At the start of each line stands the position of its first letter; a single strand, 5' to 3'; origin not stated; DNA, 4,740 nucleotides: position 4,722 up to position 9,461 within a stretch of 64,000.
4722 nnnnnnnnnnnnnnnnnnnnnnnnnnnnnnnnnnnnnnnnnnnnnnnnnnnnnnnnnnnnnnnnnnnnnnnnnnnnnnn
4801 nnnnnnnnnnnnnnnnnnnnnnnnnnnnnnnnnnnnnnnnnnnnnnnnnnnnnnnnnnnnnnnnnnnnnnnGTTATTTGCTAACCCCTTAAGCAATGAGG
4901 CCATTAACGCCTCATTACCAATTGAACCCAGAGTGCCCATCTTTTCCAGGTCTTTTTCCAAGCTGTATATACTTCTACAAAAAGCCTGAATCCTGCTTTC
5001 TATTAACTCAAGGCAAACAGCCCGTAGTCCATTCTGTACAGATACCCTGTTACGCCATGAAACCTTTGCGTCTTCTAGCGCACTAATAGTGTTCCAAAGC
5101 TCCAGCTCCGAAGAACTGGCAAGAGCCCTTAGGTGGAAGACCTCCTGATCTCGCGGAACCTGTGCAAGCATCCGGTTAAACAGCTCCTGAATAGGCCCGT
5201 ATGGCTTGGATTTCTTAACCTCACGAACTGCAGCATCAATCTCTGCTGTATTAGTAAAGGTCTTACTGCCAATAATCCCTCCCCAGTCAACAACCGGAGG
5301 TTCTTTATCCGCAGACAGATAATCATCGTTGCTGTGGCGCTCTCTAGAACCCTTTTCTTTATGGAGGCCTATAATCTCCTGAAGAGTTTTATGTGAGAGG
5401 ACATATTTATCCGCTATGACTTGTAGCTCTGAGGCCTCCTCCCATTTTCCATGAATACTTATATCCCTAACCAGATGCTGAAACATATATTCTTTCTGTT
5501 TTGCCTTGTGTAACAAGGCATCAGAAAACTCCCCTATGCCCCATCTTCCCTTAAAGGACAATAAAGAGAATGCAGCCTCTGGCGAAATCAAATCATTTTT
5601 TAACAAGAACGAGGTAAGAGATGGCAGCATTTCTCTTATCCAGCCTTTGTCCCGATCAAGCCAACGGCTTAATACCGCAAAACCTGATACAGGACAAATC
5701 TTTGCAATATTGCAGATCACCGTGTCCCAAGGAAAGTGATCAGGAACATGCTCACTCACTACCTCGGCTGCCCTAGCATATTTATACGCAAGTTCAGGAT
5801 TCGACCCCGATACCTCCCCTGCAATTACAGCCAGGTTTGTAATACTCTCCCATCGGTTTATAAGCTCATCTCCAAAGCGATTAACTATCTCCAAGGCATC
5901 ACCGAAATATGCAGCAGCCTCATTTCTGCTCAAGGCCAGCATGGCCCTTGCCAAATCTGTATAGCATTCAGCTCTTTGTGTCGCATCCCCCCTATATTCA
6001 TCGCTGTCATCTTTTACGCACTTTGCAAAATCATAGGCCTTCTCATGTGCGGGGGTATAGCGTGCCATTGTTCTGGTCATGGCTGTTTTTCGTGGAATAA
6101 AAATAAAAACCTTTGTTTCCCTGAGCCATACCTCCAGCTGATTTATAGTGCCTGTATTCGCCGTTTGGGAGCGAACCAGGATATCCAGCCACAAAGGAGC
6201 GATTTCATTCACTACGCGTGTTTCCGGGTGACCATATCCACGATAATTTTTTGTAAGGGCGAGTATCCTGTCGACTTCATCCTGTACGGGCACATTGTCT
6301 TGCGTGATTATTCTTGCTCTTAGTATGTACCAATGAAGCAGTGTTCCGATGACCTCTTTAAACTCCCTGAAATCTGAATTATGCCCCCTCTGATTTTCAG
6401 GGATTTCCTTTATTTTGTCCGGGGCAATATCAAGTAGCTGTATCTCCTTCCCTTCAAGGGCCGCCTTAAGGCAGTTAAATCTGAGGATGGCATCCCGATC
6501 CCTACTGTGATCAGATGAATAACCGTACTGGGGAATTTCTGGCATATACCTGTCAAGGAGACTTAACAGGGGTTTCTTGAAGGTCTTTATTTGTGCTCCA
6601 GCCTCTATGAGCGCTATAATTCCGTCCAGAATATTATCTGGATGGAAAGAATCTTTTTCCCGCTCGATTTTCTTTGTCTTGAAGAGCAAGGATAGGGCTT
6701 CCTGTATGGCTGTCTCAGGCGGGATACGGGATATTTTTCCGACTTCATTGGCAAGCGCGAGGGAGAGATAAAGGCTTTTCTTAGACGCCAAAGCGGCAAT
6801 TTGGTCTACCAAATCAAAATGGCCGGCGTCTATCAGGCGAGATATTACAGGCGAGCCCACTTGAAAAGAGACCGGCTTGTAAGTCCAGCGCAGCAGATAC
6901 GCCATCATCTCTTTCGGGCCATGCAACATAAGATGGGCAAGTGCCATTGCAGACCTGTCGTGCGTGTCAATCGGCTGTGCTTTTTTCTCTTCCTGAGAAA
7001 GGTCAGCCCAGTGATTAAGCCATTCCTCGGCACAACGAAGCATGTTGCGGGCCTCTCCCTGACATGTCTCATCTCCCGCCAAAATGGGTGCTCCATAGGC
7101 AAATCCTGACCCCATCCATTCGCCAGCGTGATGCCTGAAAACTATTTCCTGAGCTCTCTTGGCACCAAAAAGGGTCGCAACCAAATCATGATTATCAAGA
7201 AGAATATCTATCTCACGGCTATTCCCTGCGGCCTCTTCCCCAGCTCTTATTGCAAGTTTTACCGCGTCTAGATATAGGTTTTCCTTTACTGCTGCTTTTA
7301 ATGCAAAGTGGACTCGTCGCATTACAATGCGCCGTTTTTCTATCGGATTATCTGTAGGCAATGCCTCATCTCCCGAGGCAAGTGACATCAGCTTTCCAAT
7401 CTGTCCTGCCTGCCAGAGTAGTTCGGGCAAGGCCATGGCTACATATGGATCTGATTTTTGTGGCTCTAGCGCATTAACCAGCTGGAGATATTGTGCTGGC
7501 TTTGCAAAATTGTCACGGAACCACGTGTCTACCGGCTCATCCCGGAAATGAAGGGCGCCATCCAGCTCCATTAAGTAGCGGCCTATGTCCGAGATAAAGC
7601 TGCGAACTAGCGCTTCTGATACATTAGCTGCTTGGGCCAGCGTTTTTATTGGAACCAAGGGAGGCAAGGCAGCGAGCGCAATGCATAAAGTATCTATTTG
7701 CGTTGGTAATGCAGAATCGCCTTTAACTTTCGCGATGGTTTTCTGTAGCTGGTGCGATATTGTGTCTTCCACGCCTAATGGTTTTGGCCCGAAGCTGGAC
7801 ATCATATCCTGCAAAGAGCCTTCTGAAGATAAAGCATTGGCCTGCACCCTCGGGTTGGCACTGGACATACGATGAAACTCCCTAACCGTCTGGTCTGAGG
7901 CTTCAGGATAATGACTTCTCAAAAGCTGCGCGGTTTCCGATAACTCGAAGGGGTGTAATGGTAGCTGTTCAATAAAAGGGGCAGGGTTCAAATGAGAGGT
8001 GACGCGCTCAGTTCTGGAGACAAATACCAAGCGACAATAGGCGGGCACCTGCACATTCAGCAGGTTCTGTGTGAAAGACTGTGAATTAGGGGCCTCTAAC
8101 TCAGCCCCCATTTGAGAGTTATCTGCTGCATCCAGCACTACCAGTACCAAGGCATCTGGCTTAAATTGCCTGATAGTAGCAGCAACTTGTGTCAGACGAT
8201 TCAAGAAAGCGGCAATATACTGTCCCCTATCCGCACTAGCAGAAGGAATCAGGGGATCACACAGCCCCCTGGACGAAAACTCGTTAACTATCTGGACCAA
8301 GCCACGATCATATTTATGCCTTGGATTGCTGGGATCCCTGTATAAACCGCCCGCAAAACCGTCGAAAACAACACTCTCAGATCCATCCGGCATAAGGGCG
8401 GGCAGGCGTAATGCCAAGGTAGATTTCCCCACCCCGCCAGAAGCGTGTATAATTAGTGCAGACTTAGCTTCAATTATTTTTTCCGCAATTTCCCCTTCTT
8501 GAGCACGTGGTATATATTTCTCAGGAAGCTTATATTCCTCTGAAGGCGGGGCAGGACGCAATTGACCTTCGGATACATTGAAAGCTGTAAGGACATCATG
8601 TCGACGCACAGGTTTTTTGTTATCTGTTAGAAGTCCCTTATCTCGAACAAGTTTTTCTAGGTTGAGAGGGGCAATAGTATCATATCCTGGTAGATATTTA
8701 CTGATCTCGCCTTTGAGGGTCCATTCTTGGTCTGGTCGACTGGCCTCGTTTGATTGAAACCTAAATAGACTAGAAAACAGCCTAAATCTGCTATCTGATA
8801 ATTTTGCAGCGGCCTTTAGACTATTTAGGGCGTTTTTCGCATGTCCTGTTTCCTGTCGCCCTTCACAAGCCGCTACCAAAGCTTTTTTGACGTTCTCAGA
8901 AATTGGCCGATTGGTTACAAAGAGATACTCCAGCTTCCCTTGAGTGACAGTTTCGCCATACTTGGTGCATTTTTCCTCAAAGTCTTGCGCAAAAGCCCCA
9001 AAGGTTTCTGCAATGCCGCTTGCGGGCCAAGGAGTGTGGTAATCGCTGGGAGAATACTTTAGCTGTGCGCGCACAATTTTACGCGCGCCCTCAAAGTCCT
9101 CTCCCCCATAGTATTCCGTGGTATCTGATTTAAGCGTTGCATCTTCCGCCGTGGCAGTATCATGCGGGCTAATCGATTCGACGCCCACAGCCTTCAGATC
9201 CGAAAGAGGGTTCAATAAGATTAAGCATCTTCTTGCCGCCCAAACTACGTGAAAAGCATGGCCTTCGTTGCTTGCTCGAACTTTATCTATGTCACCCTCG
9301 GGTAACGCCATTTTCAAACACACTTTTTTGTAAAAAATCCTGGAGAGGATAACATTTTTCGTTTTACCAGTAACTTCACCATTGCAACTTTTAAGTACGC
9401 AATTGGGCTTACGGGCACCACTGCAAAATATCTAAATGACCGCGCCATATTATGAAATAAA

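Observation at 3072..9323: The giant protein: Cap4/DUF4297-like nuclease head, P-loop NTPase and ~1500 aa with no recognisable motif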

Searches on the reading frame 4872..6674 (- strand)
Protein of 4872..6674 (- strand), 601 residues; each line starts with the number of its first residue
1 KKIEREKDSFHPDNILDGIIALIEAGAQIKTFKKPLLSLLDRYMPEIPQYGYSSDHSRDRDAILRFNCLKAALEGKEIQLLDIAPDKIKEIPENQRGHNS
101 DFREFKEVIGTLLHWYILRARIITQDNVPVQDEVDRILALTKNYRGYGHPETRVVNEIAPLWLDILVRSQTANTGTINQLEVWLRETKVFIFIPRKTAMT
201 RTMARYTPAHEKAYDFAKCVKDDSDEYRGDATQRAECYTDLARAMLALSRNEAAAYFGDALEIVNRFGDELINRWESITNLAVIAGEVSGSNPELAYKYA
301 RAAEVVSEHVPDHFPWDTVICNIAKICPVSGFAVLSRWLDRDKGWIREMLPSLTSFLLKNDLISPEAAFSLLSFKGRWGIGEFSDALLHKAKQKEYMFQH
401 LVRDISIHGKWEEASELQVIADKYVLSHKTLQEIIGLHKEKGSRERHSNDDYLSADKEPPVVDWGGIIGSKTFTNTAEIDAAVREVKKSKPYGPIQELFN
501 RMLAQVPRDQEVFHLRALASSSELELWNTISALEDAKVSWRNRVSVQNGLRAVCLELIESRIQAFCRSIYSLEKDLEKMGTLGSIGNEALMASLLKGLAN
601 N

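Call 37: search_solved_structures(query=window:4872-6674:-, max_evalue=0.01, show_alignments=1)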
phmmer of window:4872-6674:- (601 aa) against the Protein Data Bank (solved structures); distinct sequences matched with E-value up to 0.01: 1.
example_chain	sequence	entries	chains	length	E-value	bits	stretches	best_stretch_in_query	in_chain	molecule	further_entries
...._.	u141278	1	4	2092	1.1e-59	205.6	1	8-569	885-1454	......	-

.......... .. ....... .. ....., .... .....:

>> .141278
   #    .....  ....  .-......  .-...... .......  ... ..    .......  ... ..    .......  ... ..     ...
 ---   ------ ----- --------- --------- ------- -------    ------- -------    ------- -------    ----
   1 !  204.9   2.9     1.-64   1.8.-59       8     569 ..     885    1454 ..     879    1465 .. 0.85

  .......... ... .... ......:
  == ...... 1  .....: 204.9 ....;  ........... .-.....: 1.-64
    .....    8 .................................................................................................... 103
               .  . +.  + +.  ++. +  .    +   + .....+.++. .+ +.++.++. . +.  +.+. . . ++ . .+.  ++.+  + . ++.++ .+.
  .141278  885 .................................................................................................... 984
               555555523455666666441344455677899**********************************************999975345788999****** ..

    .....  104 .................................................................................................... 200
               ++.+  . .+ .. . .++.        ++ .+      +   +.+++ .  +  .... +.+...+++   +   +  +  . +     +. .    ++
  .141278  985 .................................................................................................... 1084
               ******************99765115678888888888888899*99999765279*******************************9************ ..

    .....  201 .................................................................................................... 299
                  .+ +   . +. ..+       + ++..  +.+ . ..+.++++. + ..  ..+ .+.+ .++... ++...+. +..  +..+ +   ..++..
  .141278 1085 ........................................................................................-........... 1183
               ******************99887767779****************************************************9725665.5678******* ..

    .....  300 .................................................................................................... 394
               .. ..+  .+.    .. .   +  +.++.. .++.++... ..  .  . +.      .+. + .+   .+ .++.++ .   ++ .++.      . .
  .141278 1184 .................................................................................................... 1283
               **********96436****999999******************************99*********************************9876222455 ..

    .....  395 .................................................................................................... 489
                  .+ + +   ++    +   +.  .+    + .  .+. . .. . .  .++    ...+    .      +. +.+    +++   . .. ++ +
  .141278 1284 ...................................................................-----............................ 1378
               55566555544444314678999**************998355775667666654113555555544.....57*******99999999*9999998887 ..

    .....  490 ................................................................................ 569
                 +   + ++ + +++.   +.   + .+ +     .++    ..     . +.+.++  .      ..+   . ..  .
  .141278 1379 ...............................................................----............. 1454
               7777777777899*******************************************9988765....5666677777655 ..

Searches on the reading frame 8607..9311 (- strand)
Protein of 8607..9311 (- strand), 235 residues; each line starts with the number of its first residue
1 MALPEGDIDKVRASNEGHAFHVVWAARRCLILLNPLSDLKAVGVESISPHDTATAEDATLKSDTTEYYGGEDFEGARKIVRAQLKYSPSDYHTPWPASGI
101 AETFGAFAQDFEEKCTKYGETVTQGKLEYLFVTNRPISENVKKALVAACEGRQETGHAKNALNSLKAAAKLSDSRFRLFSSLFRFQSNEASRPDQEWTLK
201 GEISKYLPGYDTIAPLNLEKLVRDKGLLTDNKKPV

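Call 47: predict_structure(alignment_id=A1)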
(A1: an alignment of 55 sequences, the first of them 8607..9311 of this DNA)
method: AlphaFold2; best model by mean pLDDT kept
length: 235 residues; sequences in the alignment: 55
mean_pLDDT: 92.3   pTM: 0.89
mean pLDDT of the five models: 92.3, 91.1, 90.9, 90.4, 89.0
residues with pLDDT >= 90: 191; 70-90: 30; 50-70: 13; < 50: 1
segments of 3 or more residues with pLDDT < 50: none
pLDDT, mean of each block of 10 residues (from residue 1): 75 93 97 96 83 61 94 95 95 97 95 94 97 98 97 96 98 98 98 96 90 93 90 86
secondary structure, 60 per line:
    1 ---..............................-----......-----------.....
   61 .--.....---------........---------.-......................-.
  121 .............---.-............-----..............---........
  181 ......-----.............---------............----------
elements in order: H4-33 E39-44 H56-61 E64-68 E78-85 H97-118 H120-126 E127-133 H139-150 H156-169 H173-182 E183-186 H192-204 H214-225

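Call 50: fold_search(model_id=the predicted structure, library=pdb)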
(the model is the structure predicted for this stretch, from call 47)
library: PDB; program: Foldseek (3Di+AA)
matches with E <= 10: 506; with E <= 0.001: 10
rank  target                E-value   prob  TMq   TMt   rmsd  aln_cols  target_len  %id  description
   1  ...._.                3.5e-18  1.00  0.90  0.11   2.1       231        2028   33  Avs3 bound to phage PhiV-1 terminase (released 2022-08-03)
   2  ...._B                1.4e-11  1.00  0.68  0.09   4.7       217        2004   31  Avs3 bound to phage PhiV-1 terminase (released 2022-08-03)
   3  7yia                  3.4e-05  1.00  0.61  0.32   5.3       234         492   12  Crystal structure of K74A mutant of Cap4 SAVED domain-containing receptor from Enterobacter cloacae (released 2023-05-31)
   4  7yib                  9.0e-05  1.00  0.62  0.32   5.0       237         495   13  Crystal structure of wild-type Cap4 SAVED domain-containing receptor from Enterobacter cloacae (released 2023-05-31)
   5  9nxx_D                9.6e-05  1.00  0.56  0.37   5.6       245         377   14  LmuA_conformation 1 (released 2025-12-17)
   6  8zue_A                1.4e-04  1.00  0.52  0.26   7.0       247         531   15  cryo-electron microscopy (cryo-EM) structure of the Hachiman defense system from Escherichia coli (released 2025-03-26)
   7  9nxx_B                1.5e-04  1.00  0.56  0.37   5.6       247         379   14  LmuA_conformation 1 (released 2025-12-17)
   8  6vm5                  4.7e-04  1.00  0.46  0.29   7.4       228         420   11  Structure of Moraxella osloensis Cap4 SAVED/CARF-domain containing receptor (released 2020-06-17)
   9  9c1m_G                6.3e-04  1.00  0.56  0.32   8.8       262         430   10  HerA-DUF assembly 1 (released 2025-06-04)
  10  6wam_B                6.7e-04  1.00  0.48  0.28   6.3       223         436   10  Structure of Acinetobacter baumannii Cap4 SAVED/CARF-domain containing receptor (released 2020-06-17)
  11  9hr5_A                1.3e-03  1.00  0.52  0.35   5.5       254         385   12  Salmonella enterica Lamassu LmuA nuclease tetramer bound to DNA duplex (released 2025-10-01)
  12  9hr5_C                1.7e-03  1.00  0.47  0.31   6.1       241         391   10  Salmonella enterica Lamassu LmuA nuclease tetramer bound to DNA duplex (released 2025-10-01)
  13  6vm6_E                2.1e-03  1.00  0.48  0.29   6.3       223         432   10  Structure of Acinetobacter baumannii Cap4 SAVED/CARF-domain containing receptor with the cyclic trinucleotide 2'3'3'-c (released 2020-06-17)
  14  6wan_F                2.3e-03  1.00  0.48  0.30   6.9       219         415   10  Structure of Acinetobacter baumannii Cap4 SAVED/CARF-domain containing receptor with the cyclic trinucleotide 3'3'3'-c (released 2020-06-17)
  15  6wam_F                2.5e-03  1.00  0.48  0.29   6.6       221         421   10  Structure of Acinetobacter baumannii Cap4 SAVED/CARF-domain containing receptor (released 2020-06-17)
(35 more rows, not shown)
